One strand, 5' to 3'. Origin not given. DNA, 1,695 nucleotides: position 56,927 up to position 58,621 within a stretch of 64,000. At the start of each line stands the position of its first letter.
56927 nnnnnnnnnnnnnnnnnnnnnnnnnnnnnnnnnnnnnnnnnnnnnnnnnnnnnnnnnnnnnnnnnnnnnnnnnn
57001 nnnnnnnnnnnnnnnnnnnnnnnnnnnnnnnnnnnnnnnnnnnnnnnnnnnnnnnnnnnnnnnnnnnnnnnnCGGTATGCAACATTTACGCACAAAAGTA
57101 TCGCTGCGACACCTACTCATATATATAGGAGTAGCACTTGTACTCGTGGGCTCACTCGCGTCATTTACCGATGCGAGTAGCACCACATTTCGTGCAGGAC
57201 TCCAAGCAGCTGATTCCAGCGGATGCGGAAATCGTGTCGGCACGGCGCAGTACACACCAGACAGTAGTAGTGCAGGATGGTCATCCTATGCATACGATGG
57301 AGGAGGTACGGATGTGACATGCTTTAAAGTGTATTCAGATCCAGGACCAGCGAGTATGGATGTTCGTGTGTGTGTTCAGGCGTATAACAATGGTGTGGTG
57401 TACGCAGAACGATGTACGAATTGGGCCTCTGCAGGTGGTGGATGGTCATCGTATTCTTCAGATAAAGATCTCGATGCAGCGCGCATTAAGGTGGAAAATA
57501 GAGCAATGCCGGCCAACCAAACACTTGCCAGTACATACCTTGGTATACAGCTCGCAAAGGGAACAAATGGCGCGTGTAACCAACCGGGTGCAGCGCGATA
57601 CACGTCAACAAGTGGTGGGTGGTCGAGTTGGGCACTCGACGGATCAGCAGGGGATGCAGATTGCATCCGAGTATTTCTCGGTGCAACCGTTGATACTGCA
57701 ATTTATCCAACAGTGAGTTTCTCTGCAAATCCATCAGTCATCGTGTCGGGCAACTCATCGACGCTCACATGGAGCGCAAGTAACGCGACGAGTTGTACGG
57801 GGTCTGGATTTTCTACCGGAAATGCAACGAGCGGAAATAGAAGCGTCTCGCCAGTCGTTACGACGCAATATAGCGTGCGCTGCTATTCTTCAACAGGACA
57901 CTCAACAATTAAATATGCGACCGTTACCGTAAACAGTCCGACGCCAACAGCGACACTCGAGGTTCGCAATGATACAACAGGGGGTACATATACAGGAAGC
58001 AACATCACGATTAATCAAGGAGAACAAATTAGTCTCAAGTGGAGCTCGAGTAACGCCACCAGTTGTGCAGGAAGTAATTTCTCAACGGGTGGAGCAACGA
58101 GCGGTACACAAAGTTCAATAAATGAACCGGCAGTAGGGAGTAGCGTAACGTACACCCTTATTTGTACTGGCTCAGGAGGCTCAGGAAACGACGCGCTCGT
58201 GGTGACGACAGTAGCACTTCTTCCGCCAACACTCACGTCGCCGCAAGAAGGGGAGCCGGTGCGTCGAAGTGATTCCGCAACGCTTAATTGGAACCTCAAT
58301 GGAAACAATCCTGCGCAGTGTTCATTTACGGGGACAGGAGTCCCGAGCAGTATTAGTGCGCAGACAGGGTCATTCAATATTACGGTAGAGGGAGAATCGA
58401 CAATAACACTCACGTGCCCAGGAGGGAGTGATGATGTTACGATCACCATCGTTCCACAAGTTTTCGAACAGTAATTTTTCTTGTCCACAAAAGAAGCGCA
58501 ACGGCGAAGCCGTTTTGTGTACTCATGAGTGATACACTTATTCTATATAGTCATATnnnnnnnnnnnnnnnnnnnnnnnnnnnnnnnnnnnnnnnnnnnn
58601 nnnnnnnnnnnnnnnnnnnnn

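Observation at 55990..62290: Tandemly duplicated two-gene surface module: TM-anchored beta-propeller-like protein plus large secreted Ig-repeat protein (two diverged copies)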

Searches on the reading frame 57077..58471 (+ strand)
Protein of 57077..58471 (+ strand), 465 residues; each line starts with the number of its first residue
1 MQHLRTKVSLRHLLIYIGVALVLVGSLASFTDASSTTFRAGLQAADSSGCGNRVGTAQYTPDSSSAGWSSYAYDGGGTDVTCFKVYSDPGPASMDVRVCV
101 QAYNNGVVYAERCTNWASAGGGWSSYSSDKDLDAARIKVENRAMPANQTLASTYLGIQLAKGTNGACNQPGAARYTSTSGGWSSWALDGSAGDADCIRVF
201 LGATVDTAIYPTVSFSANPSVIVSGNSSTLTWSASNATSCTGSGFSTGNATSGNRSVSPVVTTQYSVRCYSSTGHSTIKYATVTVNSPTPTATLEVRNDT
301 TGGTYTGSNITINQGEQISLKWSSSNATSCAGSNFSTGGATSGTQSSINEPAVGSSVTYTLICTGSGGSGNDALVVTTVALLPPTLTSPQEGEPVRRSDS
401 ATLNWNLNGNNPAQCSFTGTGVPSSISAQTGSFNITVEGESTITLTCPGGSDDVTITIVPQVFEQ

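Call 5: search_protein_families(library=pfam, proteins=[window:57077-58471:+], max_evalue=1)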
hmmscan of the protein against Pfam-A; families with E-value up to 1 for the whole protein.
window:57077-58471:+ (465 aa): 0 families

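Call 9: find_homologous_proteins(query=window:57077-58471:+)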
Query window:57077-58471:+ (465 aa): 161 proteins with E <= 0.001 among 8000 candidates; the best 120 are listed.
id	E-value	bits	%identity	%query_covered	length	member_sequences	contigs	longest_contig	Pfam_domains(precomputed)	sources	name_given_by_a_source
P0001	5.1e-235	798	100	80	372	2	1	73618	-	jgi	-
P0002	5.4e-58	215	39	51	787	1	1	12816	-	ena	-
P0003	2.5e-55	206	39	39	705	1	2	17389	-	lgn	-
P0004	5.8e-54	202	43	39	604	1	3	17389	PF07705.18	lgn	-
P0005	6.1e-53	198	40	53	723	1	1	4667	-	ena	-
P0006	1.2e-50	191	34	52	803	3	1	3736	-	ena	-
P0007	1.3e-50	191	34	35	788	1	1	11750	PF00041.28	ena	-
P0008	3.3e-48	183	38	40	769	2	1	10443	PF19407.6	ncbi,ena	-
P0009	2.0e-47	180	32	97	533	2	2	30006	-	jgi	jgi:hypothetical protein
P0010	1.1e-46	178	36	36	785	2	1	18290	PF00041.28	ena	-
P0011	2.2e-43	167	37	54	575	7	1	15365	-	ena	-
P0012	1.6e-41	161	33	53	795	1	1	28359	PF14054.12,PF19407.6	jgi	-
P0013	8.0e-41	158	38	42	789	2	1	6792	-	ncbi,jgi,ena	-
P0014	9.9e-40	155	37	54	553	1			-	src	-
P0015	1.3e-38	151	42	51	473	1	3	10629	-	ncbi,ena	-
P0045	6.6e-21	93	45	37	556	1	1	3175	PF18911.7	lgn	-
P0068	5.6e-14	70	55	15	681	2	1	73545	PF07705.18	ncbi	ncbi:MAG: CARDB domain-containing protein [Patescibacteria group bacterium]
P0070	6.0e-14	70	34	43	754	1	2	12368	PF13385.14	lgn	-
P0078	5.0e-12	64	39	37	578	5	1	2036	-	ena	-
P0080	9.3e-12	63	44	32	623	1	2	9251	-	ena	-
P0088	2.0e-10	58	63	13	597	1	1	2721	PF07705.18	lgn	-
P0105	2.9e-8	51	42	25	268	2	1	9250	-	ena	-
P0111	7.8e-8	50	37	37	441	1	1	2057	-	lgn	-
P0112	8.5e-8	50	35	31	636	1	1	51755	PF07705.18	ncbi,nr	ncbi:MAG: hypothetical protein JWL75_549 [Parcubacteria group bacterium]|nr:hypothetical protein [Pa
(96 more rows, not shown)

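Call 12: find_encoding_contigs(protein=P0004, flank=8000, max_places=3)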
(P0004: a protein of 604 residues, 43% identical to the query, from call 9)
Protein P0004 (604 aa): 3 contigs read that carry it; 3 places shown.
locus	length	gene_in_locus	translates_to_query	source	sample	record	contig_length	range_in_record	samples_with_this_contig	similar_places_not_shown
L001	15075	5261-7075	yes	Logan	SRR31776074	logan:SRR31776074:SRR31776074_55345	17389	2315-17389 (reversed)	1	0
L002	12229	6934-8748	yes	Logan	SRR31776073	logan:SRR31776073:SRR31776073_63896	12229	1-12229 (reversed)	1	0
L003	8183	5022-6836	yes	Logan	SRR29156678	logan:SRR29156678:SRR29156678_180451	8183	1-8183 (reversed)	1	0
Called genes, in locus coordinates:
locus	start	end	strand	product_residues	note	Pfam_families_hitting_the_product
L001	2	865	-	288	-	?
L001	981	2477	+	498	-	PF20154:LNT_N (faint)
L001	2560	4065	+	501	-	PF01040:UbiA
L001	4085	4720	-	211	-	PF01330:RuvA_N, PF14520:HHH_5, PF07499:RuvA_C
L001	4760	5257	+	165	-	-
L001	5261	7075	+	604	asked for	PF07705:CARDB (weak)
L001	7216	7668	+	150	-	-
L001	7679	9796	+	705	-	-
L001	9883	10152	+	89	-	PF01649:Ribosomal_S20p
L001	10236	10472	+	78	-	PF00958:GMP_synt_C (faint)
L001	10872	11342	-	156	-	-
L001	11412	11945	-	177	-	PF08002:DUF1697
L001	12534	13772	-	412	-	PF00155:Aminotran_1_2, PF12897:Asp_aminotransf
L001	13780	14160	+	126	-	PF03652:RuvX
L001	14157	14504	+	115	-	PF01588:tRNA_bind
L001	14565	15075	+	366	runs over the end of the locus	PF11104:PilM_2, PF06723:MreB_Mbl (faint), PF14450:FtsA (weak)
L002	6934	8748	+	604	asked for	PF07705:CARDB (weak)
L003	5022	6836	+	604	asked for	PF07705:CARDB (weak)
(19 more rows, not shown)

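Call 13: find_encoding_contigs(protein=P0070, flank=8000, max_places=3)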
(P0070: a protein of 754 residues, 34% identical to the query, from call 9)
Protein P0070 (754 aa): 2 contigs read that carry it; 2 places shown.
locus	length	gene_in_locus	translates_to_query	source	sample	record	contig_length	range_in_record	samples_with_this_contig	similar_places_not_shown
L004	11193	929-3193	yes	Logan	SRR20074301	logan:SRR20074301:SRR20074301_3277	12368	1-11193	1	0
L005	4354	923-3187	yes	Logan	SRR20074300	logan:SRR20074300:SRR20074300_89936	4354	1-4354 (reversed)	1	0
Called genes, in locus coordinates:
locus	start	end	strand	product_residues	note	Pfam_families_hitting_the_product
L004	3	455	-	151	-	?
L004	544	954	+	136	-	-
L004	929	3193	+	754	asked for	PF13385:Laminin_G_3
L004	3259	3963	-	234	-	PF12710:HAD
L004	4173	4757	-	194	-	PF01300:Sua5_yciO_yrdC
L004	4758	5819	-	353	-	PF01594:AI-2E_transport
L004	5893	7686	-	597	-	PF00009:GTP_EFTU, PF01926:MMR_HSR1 (weak), PF22042:EF-G_D2, PF03144:GTP_EFTU_D2, PF14492:EFG_III (weak), PF00679:EFG_C, PF21018:BipA_C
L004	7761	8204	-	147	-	PF00254:FKBP_C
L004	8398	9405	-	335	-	PF01018:GTP1_OBG, PF03193:RsgA_GTPase (faint), PF01926:MMR_HSR1, PF02421:FeoB_N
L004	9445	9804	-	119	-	PF05635:23S_rRNA_IVP, PF22296:bAvd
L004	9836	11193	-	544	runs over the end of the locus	PF01565:FAD_binding_4, PF02913:FAD-oxidase_C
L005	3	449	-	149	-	?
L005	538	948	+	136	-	-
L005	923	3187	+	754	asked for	PF13385:Laminin_G_3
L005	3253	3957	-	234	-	PF12710:HAD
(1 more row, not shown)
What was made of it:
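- The same Ig-like repeat is attached to glycoside hydrolases, lactonase-type propellers and LamG domains in homologs (Pfam columns in call 9; P0070 has Laminin_G_3, call 13).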

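Call 14: find_encoding_contigs(protein=P0009, flank=8000, max_places=3)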
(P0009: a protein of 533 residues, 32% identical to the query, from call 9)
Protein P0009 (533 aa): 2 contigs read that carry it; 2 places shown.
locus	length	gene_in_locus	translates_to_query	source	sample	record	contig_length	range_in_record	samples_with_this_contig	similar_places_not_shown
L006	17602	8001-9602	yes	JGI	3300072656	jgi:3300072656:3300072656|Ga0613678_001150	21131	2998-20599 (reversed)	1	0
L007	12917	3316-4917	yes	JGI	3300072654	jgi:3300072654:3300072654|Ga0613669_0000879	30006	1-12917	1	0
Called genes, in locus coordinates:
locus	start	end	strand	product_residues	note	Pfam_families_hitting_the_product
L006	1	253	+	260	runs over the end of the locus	?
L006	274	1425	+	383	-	-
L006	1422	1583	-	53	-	-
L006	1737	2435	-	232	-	-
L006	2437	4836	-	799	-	PF02739:5_3_exonuc_N, PF01367:5_3_exonuc, PF00476:DNA_pol_A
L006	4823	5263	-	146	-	PF02367:TsaE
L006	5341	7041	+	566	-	PF05157:MshEN (weak), PF00437:T2SSE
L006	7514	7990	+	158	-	-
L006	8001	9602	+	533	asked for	-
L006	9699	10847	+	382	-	-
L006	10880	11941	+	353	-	-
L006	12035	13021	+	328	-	PF05496:RuvB_N, PF06068:TIP49 (weak), PF01078:Mg_chelatase (faint), PF13191:AAA_16 (weak), PF00004:AAA, PF07728:AAA_5, PF17864:AAA_lid_4, PF05491:WHD_RuvB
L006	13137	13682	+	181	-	PF20772:TACO1_YebC_N, PF01709:Transcrip_reg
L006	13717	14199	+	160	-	PF02075:RuvC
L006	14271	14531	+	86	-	-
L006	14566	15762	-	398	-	PF00579:tRNA-synt_1b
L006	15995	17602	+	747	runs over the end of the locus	PF00912:Transgly, PF00905:Transpeptidase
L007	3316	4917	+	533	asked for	-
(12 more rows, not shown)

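Call 18: search_protein_families(library=ncbifam, proteins=[window:57077-58471:+, L001:4760-5254:+, L001:7216-7665:+, L006:7514-7987:+, L004:544-951:+], max_evalue=1)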
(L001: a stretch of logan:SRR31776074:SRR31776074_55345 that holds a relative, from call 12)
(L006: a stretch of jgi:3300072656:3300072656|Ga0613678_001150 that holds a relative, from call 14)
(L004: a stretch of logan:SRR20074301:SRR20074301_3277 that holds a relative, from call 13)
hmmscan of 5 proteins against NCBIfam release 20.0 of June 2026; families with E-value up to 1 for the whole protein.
window:57077-58471:+ (465 aa): 0 families

L001:4760-5254:+ (165 aa): 3 families
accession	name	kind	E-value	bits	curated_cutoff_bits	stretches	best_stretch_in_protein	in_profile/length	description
NF052405.1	NOV5WD8W_fam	equivalog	3.2e-05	23.8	170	1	77-149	35-101/137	NOV5WD8W family nitrogen cycling protein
NF041298.1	rSAM_mat_DynA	equivalog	0.021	13.8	450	1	93-148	157-212/356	dynobactin maturation radical SAM/SPASM protein DynA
TIGR02507.1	MtrF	equivalog_domain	0.71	9.6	25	0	18-42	36-60/65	tetrahydromethanopterin S-methyltransferase subunit F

L001:7216-7665:+ (150 aa): 1 family
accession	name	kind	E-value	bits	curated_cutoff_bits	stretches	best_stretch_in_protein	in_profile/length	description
NF041655.1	MM0924_fam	subfamily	0.0063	16.1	45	1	65-85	20-41/57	MM0924 family protein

L006:7514-7987:+ (158 aa): 0 families

L004:544-951:+ (136 aa): 0 families

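Call 81: search_protein_families(library=pfam, proteins=[L001:4760-5254:+, L001:7216-7665:+, L004:544-951:+, L006:7514-7987:+, L001:5261-7072:+], max_evalue=0.1)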
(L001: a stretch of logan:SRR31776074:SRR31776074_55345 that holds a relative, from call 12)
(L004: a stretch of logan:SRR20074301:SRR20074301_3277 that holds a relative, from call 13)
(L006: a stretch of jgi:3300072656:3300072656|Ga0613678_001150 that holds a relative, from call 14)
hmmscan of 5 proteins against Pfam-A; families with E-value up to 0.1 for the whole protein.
L001:4760-5254:+ (165 aa): 1 family
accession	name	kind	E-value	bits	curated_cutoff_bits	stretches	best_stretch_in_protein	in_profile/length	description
PF16100.11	RMI2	-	0.013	15.7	29.4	1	101-164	49-110/132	RecQ-mediated genome instability protein 2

L001:7216-7665:+ (150 aa): 2 families
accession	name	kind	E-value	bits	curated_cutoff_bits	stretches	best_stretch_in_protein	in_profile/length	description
PF13782.11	SpoVAB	-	0.043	14.5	25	1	4-24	49-69/109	Stage V sporulation protein AB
PF22026.2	Alpha-amylase_C_2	-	0.059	14.2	27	1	93-133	15-56/78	Alpha-amylase C-terminal domain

L004:544-951:+ (136 aa): 2 families
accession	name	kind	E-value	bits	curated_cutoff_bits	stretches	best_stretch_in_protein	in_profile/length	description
PF14962.11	AIF-MLS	-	0.033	14.5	29.9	1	4-109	47-157/192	Mitochondria Localisation Sequence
PF06295.17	ZapG-like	-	0.087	13.3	33.5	0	4-45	2-43/123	Z-ring associated protein G-like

L006:7514-7987:+ (158 aa): 1 family
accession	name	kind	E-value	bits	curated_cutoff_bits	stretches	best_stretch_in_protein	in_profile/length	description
PF01146.22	Caveolin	-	0.016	15.6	25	1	4-51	60-107/133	Caveolin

L001:5261-7072:+ (604 aa): 1 family
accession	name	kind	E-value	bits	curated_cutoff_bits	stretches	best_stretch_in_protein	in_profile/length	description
PF07705.17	CARDB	-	4.9e-07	30.3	22.7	1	356-410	44-98/101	CARDB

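Call 87: search_protein_families(library=ncbifam, proteins=[P0111, P0088, P0045, P0112, P0080, P0105, P0078], max_evalue=0.1)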
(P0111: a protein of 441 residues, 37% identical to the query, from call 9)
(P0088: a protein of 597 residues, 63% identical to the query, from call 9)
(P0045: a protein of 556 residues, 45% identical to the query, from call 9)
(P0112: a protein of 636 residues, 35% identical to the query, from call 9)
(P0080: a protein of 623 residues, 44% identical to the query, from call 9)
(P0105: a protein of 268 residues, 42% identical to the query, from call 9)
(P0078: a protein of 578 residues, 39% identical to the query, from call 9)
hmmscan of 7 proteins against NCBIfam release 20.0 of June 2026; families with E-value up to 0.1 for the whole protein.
P0111 (441 aa): 0 families

P0088 (597 aa): 1 family
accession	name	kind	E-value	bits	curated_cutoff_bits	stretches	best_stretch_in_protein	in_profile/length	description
TIGR03769.1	P_ac_wall_RPT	domain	0.0048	17.4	30.9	1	470-486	8-24/41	TIGR03769 domain-containing protein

P0045 (556 aa): 1 family
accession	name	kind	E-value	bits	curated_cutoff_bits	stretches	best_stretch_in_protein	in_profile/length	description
NF033662.1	acid_disulf_rpt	repeat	1.7e-08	34.1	41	1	361-383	6-28/32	acidic double-disulfide repeat-containing protein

P0112 (636 aa): 1 family
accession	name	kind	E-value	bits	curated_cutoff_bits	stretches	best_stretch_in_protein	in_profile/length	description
NF000661.0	PRK00031.1-3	equivalog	0.052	12.9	255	0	349-439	16-104/225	outer membrane lipoprotein chaperone LolA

P0080 (623 aa): 1 family
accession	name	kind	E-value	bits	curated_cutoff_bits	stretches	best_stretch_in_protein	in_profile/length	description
NF006698.0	PRK09243.1-5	equivalog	0.06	12.1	531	1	558-609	159-210/440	nicotinate phosphoribosyltransferase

P0105 (268 aa): 0 families

P0078 (578 aa): 0 families
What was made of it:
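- On T9SS C-terminal sorting domain: No hit in Pfam or NCBIfam (calls 5, 18, 87).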

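Call 91: find_encoding_contigs(protein=P0112, flank=7000, max_places=1)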
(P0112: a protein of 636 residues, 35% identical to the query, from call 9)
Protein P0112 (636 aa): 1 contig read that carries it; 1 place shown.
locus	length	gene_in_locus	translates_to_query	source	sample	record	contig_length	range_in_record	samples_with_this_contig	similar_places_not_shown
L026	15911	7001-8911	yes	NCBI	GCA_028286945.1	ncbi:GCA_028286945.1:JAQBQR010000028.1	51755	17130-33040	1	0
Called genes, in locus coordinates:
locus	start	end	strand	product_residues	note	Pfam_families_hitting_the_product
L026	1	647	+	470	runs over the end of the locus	-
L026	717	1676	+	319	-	-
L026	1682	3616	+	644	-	PF07705:CARDB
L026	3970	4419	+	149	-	-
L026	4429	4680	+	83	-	PF01197:Ribosomal_L31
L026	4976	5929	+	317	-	PF03462:PCRF, PF00472:RF-1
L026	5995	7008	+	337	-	-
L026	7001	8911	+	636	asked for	PF07705:CARDB (faint)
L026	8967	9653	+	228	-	PF00318:Ribosomal_S2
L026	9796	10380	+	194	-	PF25025:EF-Ts_N (weak), PF00889:EF_TS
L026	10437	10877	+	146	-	-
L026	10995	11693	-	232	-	-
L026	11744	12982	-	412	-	PF13506:Glyco_transf_21, PF00535:Glycos_transf_2, PF10111:Glyco_tranf_2_2, PF13641:Glyco_tranf_2_3, PF13632:Glyco_trans_2_3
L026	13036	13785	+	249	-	PF01409:tRNA-synt_2d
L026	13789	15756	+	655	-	PF03483:B3_4, PF03484:B5, PF17759:tRNA_synthFbeta (weak), PF03147:FDX-ACB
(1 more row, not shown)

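Call 92: find_encoding_contigs(protein=P0068, flank=7000, max_places=1)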
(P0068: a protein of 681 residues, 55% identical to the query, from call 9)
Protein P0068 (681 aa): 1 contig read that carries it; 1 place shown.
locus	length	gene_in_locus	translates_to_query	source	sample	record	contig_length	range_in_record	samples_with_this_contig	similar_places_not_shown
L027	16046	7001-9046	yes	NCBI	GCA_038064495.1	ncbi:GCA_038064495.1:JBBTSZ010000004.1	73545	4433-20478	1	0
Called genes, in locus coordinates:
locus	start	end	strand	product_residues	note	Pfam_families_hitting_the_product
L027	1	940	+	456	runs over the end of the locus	-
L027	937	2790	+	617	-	-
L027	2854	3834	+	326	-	-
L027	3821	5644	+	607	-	PF07705:CARDB (faint)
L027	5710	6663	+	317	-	-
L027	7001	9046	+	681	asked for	PF07705:CARDB (weak)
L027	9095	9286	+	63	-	-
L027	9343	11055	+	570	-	PF01935:DUF87 (faint), PF10412:TrwB_AAD_bind, PF12696:TraG-D_C (weak)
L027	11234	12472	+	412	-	PF13439:Glyco_transf_4, PF13579:Glyco_trans_4_4, PF20706:GT4-conflict, PF00534:Glycos_transf_1, PF13692:Glyco_trans_1_4, PF13524:Glyco_trans_1_2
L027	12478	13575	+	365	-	PF13439:Glyco_transf_4, PF13579:Glyco_trans_4_4, PF00534:Glycos_transf_1, PF13692:Glyco_trans_1_4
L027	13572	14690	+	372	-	PF13439:Glyco_transf_4 (weak), PF13579:Glyco_trans_4_4 (weak), PF00534:Glycos_transf_1, PF13692:Glyco_trans_1_4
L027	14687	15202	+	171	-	-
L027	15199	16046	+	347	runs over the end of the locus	PF00534:Glycos_transf_1, PF13692:Glyco_trans_1_4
